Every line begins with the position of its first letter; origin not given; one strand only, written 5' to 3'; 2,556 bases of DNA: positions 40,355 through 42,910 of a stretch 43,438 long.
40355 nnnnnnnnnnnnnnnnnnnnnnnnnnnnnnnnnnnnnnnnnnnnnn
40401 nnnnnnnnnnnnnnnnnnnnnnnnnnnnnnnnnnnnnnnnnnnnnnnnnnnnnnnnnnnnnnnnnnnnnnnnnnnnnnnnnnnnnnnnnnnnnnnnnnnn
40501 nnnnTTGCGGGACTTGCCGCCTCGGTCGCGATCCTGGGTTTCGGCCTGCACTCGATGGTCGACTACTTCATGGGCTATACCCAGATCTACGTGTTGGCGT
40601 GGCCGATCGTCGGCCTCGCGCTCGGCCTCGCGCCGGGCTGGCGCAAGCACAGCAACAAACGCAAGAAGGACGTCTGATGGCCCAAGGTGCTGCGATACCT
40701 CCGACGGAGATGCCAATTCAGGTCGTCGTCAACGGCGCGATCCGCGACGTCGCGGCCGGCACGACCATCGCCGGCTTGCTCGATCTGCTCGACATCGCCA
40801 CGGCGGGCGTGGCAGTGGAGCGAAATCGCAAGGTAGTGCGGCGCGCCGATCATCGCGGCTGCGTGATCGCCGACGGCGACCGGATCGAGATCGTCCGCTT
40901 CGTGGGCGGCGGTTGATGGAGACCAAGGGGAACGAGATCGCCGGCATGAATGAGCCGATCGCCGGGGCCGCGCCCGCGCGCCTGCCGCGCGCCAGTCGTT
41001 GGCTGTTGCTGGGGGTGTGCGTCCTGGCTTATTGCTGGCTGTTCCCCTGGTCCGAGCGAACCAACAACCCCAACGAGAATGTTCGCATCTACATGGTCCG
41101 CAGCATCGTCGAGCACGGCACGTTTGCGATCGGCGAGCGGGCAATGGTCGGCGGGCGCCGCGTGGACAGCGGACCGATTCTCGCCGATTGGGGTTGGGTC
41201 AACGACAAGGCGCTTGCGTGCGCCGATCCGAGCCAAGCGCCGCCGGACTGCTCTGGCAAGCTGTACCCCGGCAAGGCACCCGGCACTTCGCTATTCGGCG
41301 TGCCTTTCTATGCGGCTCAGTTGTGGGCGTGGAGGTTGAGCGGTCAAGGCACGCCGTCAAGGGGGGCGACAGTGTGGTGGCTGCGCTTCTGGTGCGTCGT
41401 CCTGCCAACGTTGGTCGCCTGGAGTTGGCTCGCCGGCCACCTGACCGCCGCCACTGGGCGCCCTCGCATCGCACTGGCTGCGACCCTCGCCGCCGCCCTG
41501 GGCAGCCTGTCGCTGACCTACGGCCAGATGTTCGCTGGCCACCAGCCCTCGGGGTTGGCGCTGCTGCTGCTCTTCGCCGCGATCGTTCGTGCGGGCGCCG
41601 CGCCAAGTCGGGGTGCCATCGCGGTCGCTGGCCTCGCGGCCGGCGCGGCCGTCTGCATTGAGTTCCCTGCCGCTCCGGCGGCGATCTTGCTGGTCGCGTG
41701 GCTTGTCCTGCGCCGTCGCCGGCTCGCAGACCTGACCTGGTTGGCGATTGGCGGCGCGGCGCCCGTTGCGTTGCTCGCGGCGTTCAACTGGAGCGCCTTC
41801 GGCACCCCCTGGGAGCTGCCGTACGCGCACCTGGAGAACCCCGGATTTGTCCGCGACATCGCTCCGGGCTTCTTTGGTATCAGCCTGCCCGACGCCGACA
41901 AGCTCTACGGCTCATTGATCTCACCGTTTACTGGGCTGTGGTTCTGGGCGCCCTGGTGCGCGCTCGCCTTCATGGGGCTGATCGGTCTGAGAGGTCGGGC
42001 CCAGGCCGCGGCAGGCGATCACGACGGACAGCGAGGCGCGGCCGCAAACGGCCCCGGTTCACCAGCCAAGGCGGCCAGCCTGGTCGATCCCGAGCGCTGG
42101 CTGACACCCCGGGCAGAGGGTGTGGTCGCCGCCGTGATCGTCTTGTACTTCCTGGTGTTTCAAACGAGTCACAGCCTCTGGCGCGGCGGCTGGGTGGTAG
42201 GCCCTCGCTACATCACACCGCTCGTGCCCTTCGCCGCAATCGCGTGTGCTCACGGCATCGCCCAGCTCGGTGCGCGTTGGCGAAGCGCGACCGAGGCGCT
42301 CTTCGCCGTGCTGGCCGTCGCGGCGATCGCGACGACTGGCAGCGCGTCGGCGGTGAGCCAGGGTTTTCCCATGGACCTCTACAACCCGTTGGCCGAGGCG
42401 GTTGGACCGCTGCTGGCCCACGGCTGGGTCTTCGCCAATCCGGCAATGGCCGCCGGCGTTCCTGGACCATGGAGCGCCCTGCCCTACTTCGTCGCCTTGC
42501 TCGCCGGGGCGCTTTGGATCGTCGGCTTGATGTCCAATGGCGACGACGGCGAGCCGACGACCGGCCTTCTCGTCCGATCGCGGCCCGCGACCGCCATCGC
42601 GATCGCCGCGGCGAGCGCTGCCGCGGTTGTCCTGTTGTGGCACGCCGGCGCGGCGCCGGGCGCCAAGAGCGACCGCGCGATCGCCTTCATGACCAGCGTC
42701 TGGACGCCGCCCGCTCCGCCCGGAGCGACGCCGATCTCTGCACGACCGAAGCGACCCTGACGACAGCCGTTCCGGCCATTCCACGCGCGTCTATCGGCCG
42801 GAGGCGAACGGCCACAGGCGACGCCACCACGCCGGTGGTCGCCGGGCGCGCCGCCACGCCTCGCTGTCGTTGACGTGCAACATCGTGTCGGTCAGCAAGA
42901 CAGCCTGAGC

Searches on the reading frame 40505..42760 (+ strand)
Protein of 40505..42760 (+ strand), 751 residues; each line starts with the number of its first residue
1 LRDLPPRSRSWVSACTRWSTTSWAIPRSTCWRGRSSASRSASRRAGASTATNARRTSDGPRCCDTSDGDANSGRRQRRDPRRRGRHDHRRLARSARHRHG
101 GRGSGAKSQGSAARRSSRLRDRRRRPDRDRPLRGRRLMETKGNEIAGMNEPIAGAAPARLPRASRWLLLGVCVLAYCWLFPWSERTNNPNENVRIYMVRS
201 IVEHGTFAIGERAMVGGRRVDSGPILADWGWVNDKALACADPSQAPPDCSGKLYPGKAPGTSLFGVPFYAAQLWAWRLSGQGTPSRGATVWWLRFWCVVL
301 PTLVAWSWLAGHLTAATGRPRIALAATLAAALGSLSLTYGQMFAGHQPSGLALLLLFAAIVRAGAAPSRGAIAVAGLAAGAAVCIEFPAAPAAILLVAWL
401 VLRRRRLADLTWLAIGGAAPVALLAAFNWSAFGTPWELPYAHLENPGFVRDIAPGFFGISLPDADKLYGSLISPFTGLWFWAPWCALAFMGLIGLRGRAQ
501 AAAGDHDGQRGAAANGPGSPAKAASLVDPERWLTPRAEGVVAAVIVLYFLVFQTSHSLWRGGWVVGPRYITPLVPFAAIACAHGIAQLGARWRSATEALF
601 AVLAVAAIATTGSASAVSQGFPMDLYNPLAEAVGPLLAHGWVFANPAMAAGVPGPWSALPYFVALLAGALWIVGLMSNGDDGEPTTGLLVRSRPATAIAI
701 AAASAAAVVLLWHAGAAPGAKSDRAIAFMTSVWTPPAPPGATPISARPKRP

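Call 5: search_protein_families(library=pfam, proteins=[window:40505-42760:+], max_evalue=0.001)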
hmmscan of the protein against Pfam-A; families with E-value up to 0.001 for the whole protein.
window:40505-42760:+ (751 aa): 0 families

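Call 18: search_protein_families(library=ncbifam, proteins=[window:40505-42760:+], max_evalue=0.001)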
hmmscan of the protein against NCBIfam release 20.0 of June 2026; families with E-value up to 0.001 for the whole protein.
window:40505-42760:+ (751 aa): 1 family
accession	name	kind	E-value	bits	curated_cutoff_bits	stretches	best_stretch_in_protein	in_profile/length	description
NF047440.1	LA3751_2_3_fam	subfamily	1.9e-06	27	200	1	309-588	116-357/460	LA_3751/LA_3752 family putative glycosyltransferase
